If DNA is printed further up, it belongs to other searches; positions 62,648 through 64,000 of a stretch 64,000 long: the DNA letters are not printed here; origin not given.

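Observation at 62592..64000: Left boundary of an integrated mobile element: tRNA 3'-end fragment (att) plus P4-type integrase running off the window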

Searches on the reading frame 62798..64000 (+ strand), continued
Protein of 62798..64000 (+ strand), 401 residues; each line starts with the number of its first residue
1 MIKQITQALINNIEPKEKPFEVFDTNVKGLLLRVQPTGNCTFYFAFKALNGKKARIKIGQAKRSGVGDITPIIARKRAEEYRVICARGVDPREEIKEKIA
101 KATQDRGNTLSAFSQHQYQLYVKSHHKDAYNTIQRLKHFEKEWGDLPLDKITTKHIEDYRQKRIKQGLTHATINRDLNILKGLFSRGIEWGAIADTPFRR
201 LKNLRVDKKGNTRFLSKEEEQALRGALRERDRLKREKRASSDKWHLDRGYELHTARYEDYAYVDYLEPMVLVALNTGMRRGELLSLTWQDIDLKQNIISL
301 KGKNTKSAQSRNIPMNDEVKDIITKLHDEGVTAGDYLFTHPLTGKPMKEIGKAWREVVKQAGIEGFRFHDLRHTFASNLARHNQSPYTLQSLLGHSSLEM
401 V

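Call 20: find_encoding_contigs(protein=P0006, flank=10000, max_places=4)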
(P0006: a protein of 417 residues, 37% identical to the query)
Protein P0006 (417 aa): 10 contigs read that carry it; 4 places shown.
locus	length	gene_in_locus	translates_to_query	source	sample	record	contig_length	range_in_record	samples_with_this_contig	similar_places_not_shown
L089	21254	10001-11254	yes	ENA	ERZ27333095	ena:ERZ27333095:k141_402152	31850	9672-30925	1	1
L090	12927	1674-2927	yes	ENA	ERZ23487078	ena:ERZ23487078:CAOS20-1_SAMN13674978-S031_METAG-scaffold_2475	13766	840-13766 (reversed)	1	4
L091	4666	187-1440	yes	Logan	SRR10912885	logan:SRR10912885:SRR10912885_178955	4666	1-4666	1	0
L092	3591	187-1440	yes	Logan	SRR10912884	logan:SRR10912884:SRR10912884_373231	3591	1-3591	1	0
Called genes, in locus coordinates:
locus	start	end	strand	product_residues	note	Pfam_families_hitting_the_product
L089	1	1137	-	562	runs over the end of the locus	PF00361:Proton_antipo_M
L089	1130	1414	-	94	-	-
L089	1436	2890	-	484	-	PF00662:Proton_antipo_N (faint), PF00361:Proton_antipo_M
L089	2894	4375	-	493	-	PF10125:NADHdeh_related, PF00361:Proton_antipo_M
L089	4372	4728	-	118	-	PF00420:Oxidored_q2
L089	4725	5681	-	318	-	PF13244:MbhD, PF20501:MbhE, PF04039:MnhB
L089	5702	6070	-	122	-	PF03334:PhaG_MnhG_YufB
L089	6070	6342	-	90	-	PF04066:MrpF_PhaF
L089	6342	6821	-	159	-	PF01899:MNHE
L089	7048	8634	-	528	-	PF00753:Lactamase_B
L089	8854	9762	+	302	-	PF00211:Guanylate_cyc, PF00498:FHA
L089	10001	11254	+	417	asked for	PF13356:Arm-DNA-bind_3, PF02899:Phage_int_SAM_1 (weak), PF24624:Int_N (weak), PF00589:Phage_integrase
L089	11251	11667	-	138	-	-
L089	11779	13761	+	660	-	PF12161:HsdM_N, PF02384:N6_Mtase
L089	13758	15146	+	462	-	PF01420:Methylase_S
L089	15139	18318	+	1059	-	PF04313:HSDR_N, PF00270:DEAD (weak), PF04851:ResIII, PF18766:SWI2_SNF2, PF22679:T1R_D3-like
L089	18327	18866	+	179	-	PF13328:HD_4, PF01966:HD (weak)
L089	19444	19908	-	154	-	-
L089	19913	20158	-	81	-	-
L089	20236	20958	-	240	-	-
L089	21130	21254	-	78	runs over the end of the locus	-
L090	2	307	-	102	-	?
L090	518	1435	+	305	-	PF00211:Guanylate_cyc, PF00498:FHA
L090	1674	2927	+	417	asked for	PF13356:Arm-DNA-bind_3, PF02899:Phage_int_SAM_1 (weak), PF24624:Int_N (weak), PF00589:Phage_integrase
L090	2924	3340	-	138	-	-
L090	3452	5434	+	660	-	PF12161:HsdM_N, PF02384:N6_Mtase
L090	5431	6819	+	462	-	PF01420:Methylase_S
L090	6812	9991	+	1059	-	PF04313:HSDR_N, PF00270:DEAD (weak), PF04851:ResIII, PF18766:SWI2_SNF2, PF22679:T1R_D3-like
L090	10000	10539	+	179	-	PF13328:HD_4, PF01966:HD (weak)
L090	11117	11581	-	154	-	-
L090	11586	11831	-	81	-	-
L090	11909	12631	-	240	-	-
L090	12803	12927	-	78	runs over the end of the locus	-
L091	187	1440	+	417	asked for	PF13356:Arm-DNA-bind_3, PF02899:Phage_int_SAM_1 (weak), PF24624:Int_N (weak), PF00589:Phage_integrase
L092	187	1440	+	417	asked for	PF13356:Arm-DNA-bind_3, PF02899:Phage_int_SAM_1 (weak), PF24624:Int_N (weak), PF00589:Phage_integrase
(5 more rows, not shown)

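Call 38: search_dna_similar(query=P0001, collection=phages, mode=protein, max_rows=25)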
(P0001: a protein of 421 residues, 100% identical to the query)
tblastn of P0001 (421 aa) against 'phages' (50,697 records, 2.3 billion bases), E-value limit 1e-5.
Records with a match: 1433; places in all: 1444; records where one place covers at least 80% of the query: 94.
Best place of each record, by identity: <60% 1433.
By first word of the organism name: Streptococcus 185; Mycobacterium 138; Salmonella 93; Pseudomonas 91; Escherichia 83; Bacteriophage 77; Klebsiella 72; Burkholderia 61; Gordonia 61; Ralstonia 51; and 88 more.
By host as written in the record: - 140; Mycobacterium smegmatis mc2 155 89; Gordonia terrae 3612 53; Klebsiella pneumoniae 48; Escherichia coli 39; Pseudomonas aeruginosa 37; Ralstonia solanacearum 32; Burkholderia sp. 22; and 537 more.
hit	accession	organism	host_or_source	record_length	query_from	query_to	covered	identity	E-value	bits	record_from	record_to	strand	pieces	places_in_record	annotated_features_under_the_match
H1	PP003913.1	Pseudomonas phage vB_Pae_U1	Pseudomonas aeruginosa ST773 ...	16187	1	416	99%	37.7%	1e-64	230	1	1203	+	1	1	integrase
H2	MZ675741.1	Acinetobacter phage Ab1656-2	Acinetobacter baumannii 1656-2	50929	4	421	99%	26.5%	2e-13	78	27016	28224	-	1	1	recombinase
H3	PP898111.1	Acinetobacter phage phi9102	Acinetobacter baumannii 9102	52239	4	421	99%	26.5%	2e-13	78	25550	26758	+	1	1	record has no annotation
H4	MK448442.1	Streptococcus satellite phage Javan341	Streptococcus mitis U-o8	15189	40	417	90%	26.6%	7e-10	67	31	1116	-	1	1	integrase/recombinase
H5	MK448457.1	Streptococcus satellite phage Javan368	Streptococcus oralis U-o2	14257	40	417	90%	26.3%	8e-10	67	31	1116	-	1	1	integrase/recombinase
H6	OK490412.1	Klebsiella phage Kp4860-2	Klebsiella pneumoniae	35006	44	417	89%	26.5%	5e-14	80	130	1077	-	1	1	record has no annotation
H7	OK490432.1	Klebsiella phage Kp4871-3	Klebsiella pneumoniae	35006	44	417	89%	26.5%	5e-14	80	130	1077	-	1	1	record has no annotation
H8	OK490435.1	Klebsiella phage Kp4872-3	Klebsiella pneumoniae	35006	44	417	89%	26.5%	5e-14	80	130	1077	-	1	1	record has no annotation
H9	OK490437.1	Klebsiella phage Kp4873-2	Klebsiella pneumoniae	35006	44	417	89%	26.5%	5e-14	80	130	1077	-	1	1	record has no annotation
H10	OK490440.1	Klebsiella phage Kp4874-2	Klebsiella pneumoniae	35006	44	417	89%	26.5%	5e-14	80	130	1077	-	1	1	record has no annotation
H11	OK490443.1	Klebsiella phage Kp4875-2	Klebsiella pneumoniae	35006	44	417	89%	26.5%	5e-14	80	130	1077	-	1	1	record has no annotation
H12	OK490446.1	Klebsiella phage Kp4876-2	Klebsiella pneumoniae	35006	44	417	89%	26.5%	5e-14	80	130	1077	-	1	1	record has no annotation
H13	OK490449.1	Klebsiella phage Kp4877-2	Klebsiella pneumoniae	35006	44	417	89%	26.5%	5e-14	80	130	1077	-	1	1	record has no annotation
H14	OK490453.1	Klebsiella phage Kp4878-3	Klebsiella pneumoniae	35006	44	417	89%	26.5%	5e-14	80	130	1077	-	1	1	record has no annotation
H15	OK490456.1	Klebsiella phage Kp4879-3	Klebsiella pneumoniae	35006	44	417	89%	26.5%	5e-14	80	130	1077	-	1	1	record has no annotation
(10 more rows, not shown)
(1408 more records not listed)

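Call 39: search_protein_families(library=ncbifam, proteins=[P0001], max_evalue=0.001)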
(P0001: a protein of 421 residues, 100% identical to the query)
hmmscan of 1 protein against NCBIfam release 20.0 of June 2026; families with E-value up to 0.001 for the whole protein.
P0001 (421 aa): 11 families
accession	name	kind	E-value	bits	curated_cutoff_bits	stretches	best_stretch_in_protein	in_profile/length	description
NF040815.2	recomb_XerA_Arch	equivalog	2.5e-29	102.6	220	1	136-414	24-261/263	site-specific tyrosine recombinase/integron integrase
TIGR02224.1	recomb_XerC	equivalog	2.1e-24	86.5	335.15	1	274-415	138-285/295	tyrosine recombinase XerC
TIGR02225.1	recomb_XerD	equivalog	3e-23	82.6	329.6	2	275-417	135-284/290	site-specific tyrosine recombinase XerD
NF001399.0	PRK00283.1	subfamily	1.2e-20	74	279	1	133-417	34-293/300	tyrosine recombinase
NF003462.0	PRK05084.1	equivalog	9.8e-16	57.4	267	1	272-419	203-356/360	tyrosine recombinase XerS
TIGR02249.1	integrase_gron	subfamily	6e-10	39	265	1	349-411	241-304/315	integron integrase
NF007246.0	PRK09692.1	domain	3.1e-09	36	434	1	3-135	6-132/413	integrase domain-containing protein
NF002331.0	PRK01287.1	subfamily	4.1e-08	32.6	371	1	274-414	172-319/365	site-specific tyrosine recombinase XerC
NF011946.0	PRK15417.1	equivalog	4e-06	26.2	435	1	351-407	258-315/337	integron integrase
NF007371.0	PRK09871.1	subfamily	1.7e-05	24.4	222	1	262-405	26-172/198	tyrosine-type DNA invertase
NF041502.1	integrase_1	equivalog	0.00044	19.1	350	0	371-411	324-364/484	site-specific integrase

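Call 40: search_protein_families(library=phrogs, proteins=[P0001], max_evalue=0.00001)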
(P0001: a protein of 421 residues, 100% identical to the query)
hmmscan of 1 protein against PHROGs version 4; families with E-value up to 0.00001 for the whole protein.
P0001 (421 aa): 7 families
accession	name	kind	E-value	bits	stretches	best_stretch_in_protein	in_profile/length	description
phrog_1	-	integration and excision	7.9e-70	237.8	1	5-419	93-447/611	integrase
phrog_216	-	integration and excision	4.4e-42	145.2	1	269-418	79-235/301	integrase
phrog_35951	-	unknown function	8.4e-16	59.2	1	351-413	6-68/97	-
phrog_3423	-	unknown function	2.8e-12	47.9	1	3-131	6-126/157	-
phrog_7269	-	integration and excision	1.2e-09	38.9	1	356-417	19-79/89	integrase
phrog_7685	-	integration and excision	6.2e-08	33.5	1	294-419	116-235/240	integrase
phrog_7244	-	integration and excision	1.5e-06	28.6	0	133-226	100-190/263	integrase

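Call 41: get_annotated_region(hit=H1, flank=16000)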
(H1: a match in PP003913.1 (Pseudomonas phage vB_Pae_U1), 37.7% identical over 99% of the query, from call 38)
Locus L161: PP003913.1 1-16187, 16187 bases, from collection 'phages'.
description: Pseudomonas phage vB_Pae_U1, complete genome.
organism: Pseudomonas phage vB_Pae_U1 (NCBI taxid 3126743)
taxonomy: Viruses
host: Pseudomonas aeruginosa ST773 (NDM-1-producing); source: infection or colonization; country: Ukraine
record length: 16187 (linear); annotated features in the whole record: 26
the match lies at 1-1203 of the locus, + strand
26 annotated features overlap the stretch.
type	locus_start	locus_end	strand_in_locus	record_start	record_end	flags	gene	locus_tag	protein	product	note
CDS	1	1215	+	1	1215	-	-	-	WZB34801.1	integrase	-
CDS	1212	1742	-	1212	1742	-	-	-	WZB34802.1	hypothetical protein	-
CDS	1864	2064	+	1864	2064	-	-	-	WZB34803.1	regulatory protein cox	-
CDS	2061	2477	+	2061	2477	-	-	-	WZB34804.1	hypothetical protein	-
CDS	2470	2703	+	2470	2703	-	-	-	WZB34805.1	hypothetical protein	-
CDS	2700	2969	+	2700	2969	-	-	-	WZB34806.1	hypothetical protein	-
CDS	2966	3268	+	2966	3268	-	-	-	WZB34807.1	hypothetical protein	-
CDS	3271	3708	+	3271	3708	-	-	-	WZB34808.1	hypothetical protein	-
CDS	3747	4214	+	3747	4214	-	-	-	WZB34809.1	replication protein O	-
CDS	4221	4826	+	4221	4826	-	-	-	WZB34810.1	DNA primase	-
CDS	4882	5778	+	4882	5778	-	-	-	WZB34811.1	SMC-like chromosome segregation protein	-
CDS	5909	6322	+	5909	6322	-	-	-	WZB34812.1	hypothetical protein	-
CDS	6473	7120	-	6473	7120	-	-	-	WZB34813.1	hypothetical protein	-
CDS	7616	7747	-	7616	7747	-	-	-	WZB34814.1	hypothetical protein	-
CDS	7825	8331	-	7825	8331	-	-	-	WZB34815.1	acetyltransferase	-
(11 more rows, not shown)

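Call 55: search_solved_structures(query=P0001, max_evalue=0.001, show_alignments=1)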
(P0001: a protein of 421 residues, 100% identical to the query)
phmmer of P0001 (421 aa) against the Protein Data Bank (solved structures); distinct sequences matched with E-value up to 0.001: 15.
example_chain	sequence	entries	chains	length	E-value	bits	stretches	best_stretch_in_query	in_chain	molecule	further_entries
5c6k_A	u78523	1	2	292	1.7e-16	63.7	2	269-417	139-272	Integrase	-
5hxy_A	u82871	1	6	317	6.4e-13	51.9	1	269-414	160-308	Tyrosine recombinase XerA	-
6en0_A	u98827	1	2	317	1.7e-11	47.1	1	262-411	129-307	Int protein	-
6emy_A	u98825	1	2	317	2.6e-11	46.6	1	262-412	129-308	Int protein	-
6emz_A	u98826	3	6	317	4.6e-11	45.8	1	263-411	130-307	Int protein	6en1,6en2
9i5v_14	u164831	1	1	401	6.2e-11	45.3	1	274-417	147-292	Ribosome-associated translation inhibitor RaiA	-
1aih_A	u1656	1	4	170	2.3e-10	43.5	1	269-417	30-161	HP1 INTEGRASE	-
5dcf_A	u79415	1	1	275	2.4e-10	43.4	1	269-413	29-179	Tyrosine recombinase XerD,DNA translocase FtsK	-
1a0p_A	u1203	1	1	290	2.4e-10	43.4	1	269-413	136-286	SITE-SPECIFIC RECOMBINASE XERD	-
4a8e_A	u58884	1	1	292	5.3e-10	42.3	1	270-417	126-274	PROBABLE TYROSINE RECOMBINASE XERC-LIKE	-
5dor_A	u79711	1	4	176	7.7e-08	35.1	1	269-417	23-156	Integrase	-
3jtz_A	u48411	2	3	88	5.9e-05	25.6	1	5-68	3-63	Integrase | CP4-like integrase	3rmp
2a3v_A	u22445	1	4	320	0.00014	24.5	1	350-410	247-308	site-specific recombinase IntI4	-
3nkh_A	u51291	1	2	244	0.00026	23.5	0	328-419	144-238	Integrase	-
5jjv_A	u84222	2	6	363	0.00035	23.1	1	270-416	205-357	Tyrosine recombinase XerH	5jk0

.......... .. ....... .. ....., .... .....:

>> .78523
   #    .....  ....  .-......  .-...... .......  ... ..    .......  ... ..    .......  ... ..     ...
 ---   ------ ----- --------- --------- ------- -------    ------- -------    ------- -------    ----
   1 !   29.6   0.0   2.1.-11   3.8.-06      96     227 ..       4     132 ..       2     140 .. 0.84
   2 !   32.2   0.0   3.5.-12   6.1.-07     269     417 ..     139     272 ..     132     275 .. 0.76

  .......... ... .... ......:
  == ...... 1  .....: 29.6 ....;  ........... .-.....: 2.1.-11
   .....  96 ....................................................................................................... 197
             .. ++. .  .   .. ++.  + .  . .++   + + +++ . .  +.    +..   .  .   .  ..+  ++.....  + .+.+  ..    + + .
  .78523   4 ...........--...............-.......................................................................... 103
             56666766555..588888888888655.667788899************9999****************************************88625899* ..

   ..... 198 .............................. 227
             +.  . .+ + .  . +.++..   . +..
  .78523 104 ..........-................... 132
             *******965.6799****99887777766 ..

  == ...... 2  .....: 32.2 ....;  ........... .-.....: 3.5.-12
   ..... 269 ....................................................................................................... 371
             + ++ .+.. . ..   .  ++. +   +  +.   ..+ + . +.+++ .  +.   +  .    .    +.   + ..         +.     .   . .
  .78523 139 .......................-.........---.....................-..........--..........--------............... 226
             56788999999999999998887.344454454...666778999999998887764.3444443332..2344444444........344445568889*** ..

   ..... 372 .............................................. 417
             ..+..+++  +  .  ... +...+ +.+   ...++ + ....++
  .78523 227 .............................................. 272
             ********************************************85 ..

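Call 61: find_related_loci(query=A3, collection=viral_contigs, flank=10000)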
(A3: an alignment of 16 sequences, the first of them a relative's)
Query A3 (421 aa) in viral_contigs; peptide patterns used: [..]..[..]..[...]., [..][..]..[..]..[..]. (x = any residue, [..] = any of these).
600 stretches matched a pattern (row limit reached: there are more); 574 encode a relative of the query (tblastn E <= 1e-3); the best 80 are kept; 80 distinct loci.
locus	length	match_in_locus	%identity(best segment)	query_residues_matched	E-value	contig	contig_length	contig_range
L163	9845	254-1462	35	1-419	1e-76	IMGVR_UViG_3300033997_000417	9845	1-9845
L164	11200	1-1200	35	1-416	2e-75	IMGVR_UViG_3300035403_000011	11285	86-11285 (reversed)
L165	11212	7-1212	36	3-420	1e-74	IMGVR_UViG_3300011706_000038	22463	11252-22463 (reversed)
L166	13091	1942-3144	35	1-417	1e-73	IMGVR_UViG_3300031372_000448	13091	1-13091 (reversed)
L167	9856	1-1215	34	1-420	3e-73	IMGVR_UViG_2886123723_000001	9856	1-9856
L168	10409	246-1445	35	1-416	2e-73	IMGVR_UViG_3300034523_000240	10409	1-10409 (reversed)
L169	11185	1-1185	36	6-419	4e-73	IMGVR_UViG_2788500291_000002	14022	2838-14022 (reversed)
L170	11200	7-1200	35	3-416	2e-72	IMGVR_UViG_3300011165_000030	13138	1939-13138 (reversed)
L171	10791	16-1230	34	1-419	1e-72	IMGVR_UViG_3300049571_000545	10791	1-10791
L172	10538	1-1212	36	1-419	8e-71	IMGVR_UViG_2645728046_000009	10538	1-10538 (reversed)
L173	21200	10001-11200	36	21-419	6e-71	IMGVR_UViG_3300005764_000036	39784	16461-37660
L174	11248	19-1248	36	1-419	2e-70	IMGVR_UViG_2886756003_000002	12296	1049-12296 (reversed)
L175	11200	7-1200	35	3-416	1e-70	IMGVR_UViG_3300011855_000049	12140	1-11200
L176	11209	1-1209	34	1-419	2e-70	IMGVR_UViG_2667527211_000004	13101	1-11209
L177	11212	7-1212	34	3-420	1e-69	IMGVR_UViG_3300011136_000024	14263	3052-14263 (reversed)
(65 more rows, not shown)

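Call 68: search_protein_families(library=phrogs, proteins=[L163:1466-2251:-, L163:2357-3034:+, L163:3105-3506:+, L163:4190-5500:+, L163:5878-6549:+, L163:6562-7683:+, L163:7455-7886:+, L163:8056-8427:+, L163:8385-9017:+, L163:9072-9500:+], max_evalue=0.001)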
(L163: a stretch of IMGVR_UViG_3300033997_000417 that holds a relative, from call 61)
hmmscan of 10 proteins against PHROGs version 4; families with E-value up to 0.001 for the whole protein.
L163:1466-2251:- (261 aa): 0 families

L163:2357-3034:+ (226 aa): 1 family
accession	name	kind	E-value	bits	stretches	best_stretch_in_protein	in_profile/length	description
phrog_38072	-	unknown function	5.4e-05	24.2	1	101-145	110-154/204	-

L163:3105-3506:+ (134 aa): 0 families

L163:4190-5500:+ (437 aa): 4 families
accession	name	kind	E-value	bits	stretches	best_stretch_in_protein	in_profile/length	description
phrog_1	-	integration and excision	6.6e-48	165.4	1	6-418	83-476/611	integrase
phrog_216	-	integration and excision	2.6e-21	77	1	175-397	21-247/301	integrase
phrog_17497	-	unknown function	3.2e-08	34.7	1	332-395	54-117/133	-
phrog_24775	-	unknown function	4.6e-05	24.5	1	333-395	25-87/101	-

L163:5878-6549:+ (224 aa): 9 families
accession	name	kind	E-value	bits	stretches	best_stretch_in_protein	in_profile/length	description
phrog_80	-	head and packaging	4.2e-46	159.4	1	6-220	221-434/607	head maturation protease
phrog_3244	-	head and packaging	5.9e-33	115.9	1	14-167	27-187/326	head maturation protease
phrog_617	-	head and packaging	9.1e-21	75.4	1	32-219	38-222/626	major head protein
phrog_9644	-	head and packaging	1e-08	35.9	1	15-160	158-311/341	head maturation protease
phrog_3270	-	head and packaging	4.8e-07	29.8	1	20-158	5-132/603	head maturation protease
phrog_22327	-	unknown function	5.3e-06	27.3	1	143-199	2-59/74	-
phrog_2263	-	head and packaging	6e-06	26.4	1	40-172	52-193/551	major head protein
phrog_7015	-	head and packaging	1.3e-05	25.9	1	56-168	44-152/240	head maturation protease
phrog_11321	-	unknown function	1.4e-05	25.8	1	59-150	33-134/327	-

L163:6562-7683:+ (374 aa): 2 families
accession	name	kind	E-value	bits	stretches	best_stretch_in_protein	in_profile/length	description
phrog_10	-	head and packaging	1.1e-33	118.2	1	15-373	298-638/752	major head protein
phrog_2263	-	head and packaging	0.00017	21.6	1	125-373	295-546/551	major head protein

L163:7455-7886:+ (144 aa): 0 families

L163:8056-8427:+ (124 aa): 0 families

L163:8385-9017:+ (211 aa): 6 families
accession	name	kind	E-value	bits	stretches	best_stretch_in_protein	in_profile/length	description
phrog_32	-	tail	7.1e-58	196.6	1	26-210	3-200/203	tail assembly protein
phrog_4554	-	tail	2e-25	90.9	1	118-210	76-172/205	tail protein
phrog_4946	-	tail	1.5e-20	74.3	1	25-147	12-140/145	tail protein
phrog_31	-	tail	7e-07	28.4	1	83-209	140-278/1565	central tail fiber J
phrog_28576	-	unknown function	3.7e-06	27.4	1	102-170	265-350/399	-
phrog_4244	-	tail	0.00018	22.6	1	90-148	74-133/168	tail protein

L163:9072-9500:+ (143 aa): 1 family
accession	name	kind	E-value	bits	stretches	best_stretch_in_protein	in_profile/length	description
phrog_890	-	other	1.3e-33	116.4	1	3-140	2-133/136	lipoprotein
